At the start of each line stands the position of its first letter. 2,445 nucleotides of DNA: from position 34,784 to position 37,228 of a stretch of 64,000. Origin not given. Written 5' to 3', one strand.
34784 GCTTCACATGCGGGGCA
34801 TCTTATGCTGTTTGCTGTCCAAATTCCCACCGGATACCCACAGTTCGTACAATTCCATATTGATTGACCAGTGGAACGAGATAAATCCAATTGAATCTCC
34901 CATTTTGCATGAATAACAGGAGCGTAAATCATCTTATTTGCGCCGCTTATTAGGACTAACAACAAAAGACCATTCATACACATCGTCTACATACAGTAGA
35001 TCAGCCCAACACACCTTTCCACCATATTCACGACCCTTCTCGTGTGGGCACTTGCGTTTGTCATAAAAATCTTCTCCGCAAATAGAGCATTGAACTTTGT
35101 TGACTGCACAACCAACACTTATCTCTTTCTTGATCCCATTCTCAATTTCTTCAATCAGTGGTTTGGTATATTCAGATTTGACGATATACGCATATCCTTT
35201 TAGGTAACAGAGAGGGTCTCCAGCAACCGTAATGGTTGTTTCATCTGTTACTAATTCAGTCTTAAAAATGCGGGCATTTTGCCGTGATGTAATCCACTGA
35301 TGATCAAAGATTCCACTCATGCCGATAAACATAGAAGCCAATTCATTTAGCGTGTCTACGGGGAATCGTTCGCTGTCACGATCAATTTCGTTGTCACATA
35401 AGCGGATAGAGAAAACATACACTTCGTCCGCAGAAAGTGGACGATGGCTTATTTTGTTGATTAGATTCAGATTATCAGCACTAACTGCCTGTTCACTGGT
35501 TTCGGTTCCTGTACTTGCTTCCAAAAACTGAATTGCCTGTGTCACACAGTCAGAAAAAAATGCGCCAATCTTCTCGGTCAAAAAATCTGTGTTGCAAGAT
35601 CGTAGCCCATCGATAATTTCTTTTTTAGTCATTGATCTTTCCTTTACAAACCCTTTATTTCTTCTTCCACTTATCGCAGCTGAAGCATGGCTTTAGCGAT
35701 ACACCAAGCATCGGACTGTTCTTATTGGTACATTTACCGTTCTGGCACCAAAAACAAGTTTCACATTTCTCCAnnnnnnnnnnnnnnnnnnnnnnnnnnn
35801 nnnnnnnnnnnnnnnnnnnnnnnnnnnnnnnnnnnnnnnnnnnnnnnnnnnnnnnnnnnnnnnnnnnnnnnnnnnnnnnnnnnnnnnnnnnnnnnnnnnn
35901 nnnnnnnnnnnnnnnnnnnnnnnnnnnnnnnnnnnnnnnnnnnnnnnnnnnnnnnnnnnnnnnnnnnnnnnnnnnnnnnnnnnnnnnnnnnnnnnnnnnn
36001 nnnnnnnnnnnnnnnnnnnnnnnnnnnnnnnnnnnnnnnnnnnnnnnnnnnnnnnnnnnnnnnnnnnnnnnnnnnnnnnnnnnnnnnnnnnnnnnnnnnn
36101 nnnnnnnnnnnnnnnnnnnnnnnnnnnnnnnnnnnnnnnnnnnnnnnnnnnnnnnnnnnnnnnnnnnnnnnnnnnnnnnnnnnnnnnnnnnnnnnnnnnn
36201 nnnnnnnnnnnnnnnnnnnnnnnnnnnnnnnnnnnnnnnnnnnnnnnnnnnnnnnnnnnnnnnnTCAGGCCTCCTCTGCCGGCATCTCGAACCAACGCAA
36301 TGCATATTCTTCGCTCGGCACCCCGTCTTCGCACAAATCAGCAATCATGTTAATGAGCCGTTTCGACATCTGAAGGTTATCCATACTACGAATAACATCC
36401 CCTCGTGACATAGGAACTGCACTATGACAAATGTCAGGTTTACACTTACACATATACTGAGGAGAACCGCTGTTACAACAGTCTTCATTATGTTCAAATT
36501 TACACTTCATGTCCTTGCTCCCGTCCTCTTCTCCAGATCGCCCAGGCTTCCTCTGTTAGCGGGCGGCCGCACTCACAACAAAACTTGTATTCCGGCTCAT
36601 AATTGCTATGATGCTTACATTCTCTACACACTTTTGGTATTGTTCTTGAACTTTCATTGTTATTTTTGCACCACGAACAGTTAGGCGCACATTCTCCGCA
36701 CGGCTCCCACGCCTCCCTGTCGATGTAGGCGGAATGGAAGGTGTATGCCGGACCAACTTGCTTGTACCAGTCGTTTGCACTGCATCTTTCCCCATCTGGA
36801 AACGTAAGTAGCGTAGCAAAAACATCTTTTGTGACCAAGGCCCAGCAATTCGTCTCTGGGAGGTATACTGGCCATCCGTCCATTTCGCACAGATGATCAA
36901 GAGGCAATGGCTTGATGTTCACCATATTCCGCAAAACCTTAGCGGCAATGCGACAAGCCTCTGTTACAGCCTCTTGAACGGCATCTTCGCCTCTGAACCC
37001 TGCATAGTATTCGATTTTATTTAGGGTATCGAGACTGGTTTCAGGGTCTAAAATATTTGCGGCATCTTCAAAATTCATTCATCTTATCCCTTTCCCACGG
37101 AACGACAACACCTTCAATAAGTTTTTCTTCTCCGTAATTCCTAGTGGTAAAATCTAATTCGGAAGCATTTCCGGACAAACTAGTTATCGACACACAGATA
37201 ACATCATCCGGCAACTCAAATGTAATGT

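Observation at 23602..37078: Duplicated two-gene Cys-rich cassette in two copies 12 kb apart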

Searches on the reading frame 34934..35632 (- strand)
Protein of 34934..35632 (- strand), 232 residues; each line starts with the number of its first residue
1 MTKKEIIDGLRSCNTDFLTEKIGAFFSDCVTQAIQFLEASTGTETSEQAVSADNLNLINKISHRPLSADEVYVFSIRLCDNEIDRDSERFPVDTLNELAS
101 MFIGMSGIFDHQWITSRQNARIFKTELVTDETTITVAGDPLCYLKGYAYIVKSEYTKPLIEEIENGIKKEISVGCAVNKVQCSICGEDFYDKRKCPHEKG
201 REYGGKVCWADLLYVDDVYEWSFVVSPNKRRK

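Call 51: search_protein_families(library=pfam, proteins=[window:34934-35632:-], max_evalue=0.001)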
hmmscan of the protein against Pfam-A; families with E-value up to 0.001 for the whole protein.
window:34934-35632:- (232 aa): 0 families

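Call 69: search_protein_families(library=ncbifam, proteins=[window:34934-35632:-], max_evalue=0.1)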
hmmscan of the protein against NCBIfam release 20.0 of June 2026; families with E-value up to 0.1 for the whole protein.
window:34934-35632:- (232 aa): 1 family
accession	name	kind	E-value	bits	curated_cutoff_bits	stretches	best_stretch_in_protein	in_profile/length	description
NF033910.1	LWR_salt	hypoth_equivalog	0.076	13.6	50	0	45-106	55-114/116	LWR-salt protein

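Call 70: search_protein_families(library=padloc, proteins=[window:34934-35632:-], max_evalue=0.1)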
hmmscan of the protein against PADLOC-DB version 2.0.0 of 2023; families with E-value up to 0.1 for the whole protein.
window:34934-35632:- (232 aa): 0 families

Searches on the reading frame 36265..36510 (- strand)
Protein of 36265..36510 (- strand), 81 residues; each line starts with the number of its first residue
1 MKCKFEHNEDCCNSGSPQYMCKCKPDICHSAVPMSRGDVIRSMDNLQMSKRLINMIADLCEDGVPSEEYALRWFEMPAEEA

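Call 5: search_protein_families(library=pfam, proteins=[window:36265-36510:-], max_evalue=1)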
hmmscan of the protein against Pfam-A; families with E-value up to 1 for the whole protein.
window:36265-36510:- (81 aa): 1 family
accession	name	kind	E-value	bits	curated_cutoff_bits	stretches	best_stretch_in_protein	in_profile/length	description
PF24433.1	DUF7556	-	0.082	12.8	27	1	32-63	10-39/56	Family of unknown function (DUF7556)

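Call 6: search_protein_families(library=phrogs, proteins=[window:36265-36510:-], max_evalue=0.1)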
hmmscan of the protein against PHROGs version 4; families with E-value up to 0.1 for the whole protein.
window:36265-36510:- (81 aa): 0 families

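Call 69: search_protein_families(library=ncbifam, proteins=[window:36265-36510:-], max_evalue=0.1)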
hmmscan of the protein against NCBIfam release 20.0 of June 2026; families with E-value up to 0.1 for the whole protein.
window:36265-36510:- (81 aa): 0 families

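Call 70: search_protein_families(library=padloc, proteins=[window:36265-36510:-], max_evalue=0.1)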
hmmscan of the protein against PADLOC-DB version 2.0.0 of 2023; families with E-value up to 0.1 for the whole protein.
window:36265-36510:- (81 aa): 0 families

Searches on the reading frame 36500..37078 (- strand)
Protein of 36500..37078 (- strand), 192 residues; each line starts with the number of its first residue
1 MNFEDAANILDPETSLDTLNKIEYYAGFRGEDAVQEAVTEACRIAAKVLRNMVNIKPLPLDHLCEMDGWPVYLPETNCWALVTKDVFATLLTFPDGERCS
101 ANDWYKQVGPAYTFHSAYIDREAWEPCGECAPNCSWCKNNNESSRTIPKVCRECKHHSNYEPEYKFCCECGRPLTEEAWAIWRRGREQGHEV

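Call 5: search_protein_families(library=pfam, proteins=[window:36500-37078:-], max_evalue=1)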
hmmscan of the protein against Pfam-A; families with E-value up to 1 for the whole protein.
window:36500-37078:- (192 aa): 1 family
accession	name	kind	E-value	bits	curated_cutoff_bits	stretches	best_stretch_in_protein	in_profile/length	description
PF19474.4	DUF6011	-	0.0012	18.7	26.6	1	159-177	3-21/37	Family of unknown function (DUF6011)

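Call 6: search_protein_families(library=phrogs, proteins=[window:36500-37078:-], max_evalue=0.1)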
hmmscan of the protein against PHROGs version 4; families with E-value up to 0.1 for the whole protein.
window:36500-37078:- (192 aa): 3 families
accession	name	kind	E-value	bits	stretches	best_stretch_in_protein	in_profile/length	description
phrog_25732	-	unknown function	0.00054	20.8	1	30-85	18-76/113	-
phrog_10714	-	unknown function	0.0049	18.1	1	132-178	56-103/109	-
phrog_4852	-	unknown function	0.071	13.8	0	139-180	4-45/194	-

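Call 10: search_dna_similar(query=window:36500-37078:-, collection=phages, mode=protein, max_evalue=0.001, max_rows=30)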
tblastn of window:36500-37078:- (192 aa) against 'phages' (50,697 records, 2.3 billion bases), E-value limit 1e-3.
Records with a match: 3; places in all: 3; records where one place covers at least 80% of the query: 0.
Best place of each record, by identity: <60% 3.
By first word of the organism name: Faecalibacterium 3.
By host as written in the record: Faecalibacterium prausnitzii 2; Faecalibacterium sp. HTF-238 1.
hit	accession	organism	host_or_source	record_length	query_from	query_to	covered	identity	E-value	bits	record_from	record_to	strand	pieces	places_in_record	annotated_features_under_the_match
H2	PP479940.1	Faecalibacterium phage Pioen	Faecalibacterium sp. HTF-238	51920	1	62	32%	40.6%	6e-7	54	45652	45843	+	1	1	hypothetical protein (x2)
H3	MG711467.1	Faecalibacterium phage FP_Taranis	Faecalibacterium prausnitzii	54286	1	62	32%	40.6%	6e-7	54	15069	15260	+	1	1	hypothetical protein (x2)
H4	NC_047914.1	Faecalibacterium phage FP_Taranis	Faecalibacterium prausnitzii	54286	1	62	32%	40.6%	6e-7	54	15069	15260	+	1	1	hypothetical protein (x2)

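Call 50: find_encoding_contigs(protein=window:36500-37078:-, flank=10000, max_places=2)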
Protein window:36500-37078:- (192 aa): 1 contig read that carries it; 1 place shown.
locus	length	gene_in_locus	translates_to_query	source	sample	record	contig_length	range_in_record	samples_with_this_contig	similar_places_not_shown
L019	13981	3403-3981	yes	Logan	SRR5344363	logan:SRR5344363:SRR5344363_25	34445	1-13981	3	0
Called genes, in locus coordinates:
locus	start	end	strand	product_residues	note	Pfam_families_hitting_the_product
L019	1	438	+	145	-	?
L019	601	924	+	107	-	-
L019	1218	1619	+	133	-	-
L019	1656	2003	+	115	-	-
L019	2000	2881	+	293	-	PF04055:Radical_SAM (weak)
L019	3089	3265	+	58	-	-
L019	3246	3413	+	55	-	-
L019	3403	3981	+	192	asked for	-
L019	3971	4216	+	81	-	-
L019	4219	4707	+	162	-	-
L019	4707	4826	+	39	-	-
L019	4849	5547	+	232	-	-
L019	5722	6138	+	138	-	-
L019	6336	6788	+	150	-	-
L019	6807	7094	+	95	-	-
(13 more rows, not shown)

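Call 69: search_protein_families(library=ncbifam, proteins=[window:36500-37078:-], max_evalue=0.1)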
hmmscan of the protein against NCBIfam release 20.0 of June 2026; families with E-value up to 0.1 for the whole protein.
window:36500-37078:- (192 aa): 0 families

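Call 70: search_protein_families(library=padloc, proteins=[window:36500-37078:-], max_evalue=0.1)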
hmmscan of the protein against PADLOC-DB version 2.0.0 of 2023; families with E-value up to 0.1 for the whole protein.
window:36500-37078:- (192 aa): 0 families

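Call 94: get_annotated_region(hit=H3, flank=5000)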
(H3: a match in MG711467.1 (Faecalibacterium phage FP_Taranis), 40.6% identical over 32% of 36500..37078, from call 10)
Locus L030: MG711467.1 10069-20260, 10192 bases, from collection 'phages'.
description: Faecalibacterium phage FP_Taranis, complete genome.
organism: Faecalibacterium phage FP_Taranis (NCBI taxid 2070186)
taxonomy: Viruses; Duplodnaviria; Heunggongvirae; Uroviricota; Caudoviricetes; Taranisvirus; Taranisvirus taranis
host: Faecalibacterium prausnitzii; source: -; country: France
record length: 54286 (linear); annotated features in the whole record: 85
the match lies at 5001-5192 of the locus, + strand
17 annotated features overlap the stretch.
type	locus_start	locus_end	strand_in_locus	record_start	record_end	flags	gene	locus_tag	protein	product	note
CDS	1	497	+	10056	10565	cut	-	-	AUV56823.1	resolvase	rasttk_feature_creation_tool=prodigal; RuvC resolvase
CDS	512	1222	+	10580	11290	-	-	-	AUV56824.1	putative DNA translocase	rasttk_feature_creation_tool=prodigal; Putative DNA translocase, FtsK DNA binding domain containing protein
CDS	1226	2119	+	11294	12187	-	-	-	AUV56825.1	type I restriction-modification system, DNA methyltransferase subunit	rasttk_feature_creation_tool=prodigal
CDS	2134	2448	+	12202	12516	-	-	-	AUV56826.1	hypothetical protein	rasttk_feature_creation_tool=prodigal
CDS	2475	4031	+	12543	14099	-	-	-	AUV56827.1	DNA binding domain-containing protein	rasttk_feature_creation_tool=prodigal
CDS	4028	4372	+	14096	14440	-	-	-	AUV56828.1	hypothetical protein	rasttk_feature_creation_tool=prodigal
CDS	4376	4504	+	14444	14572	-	-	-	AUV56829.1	hypothetical protein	rasttk_feature_creation_tool=prodigal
CDS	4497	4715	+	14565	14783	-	-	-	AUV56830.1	hypothetical protein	rasttk_feature_creation_tool=prodigal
CDS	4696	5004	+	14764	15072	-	-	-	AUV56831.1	hypothetical protein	rasttk_feature_creation_tool=prodigal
CDS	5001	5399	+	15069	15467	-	-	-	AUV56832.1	hypothetical protein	rasttk_feature_creation_tool=prodigal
CDS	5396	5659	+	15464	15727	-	-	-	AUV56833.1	hypothetical protein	rasttk_feature_creation_tool=prodigal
CDS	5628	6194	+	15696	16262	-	-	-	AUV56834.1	hypothetical protein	rasttk_feature_creation_tool=prodigal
CDS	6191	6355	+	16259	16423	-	-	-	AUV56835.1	hypothetical protein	rasttk_feature_creation_tool=prodigal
CDS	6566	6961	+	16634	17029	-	-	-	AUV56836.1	RinA-like transcriptional activator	rasttk_feature_creation_tool=prodigal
CDS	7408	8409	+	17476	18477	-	-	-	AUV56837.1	transporter membrane protein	rasttk_feature_creation_tool=prodigal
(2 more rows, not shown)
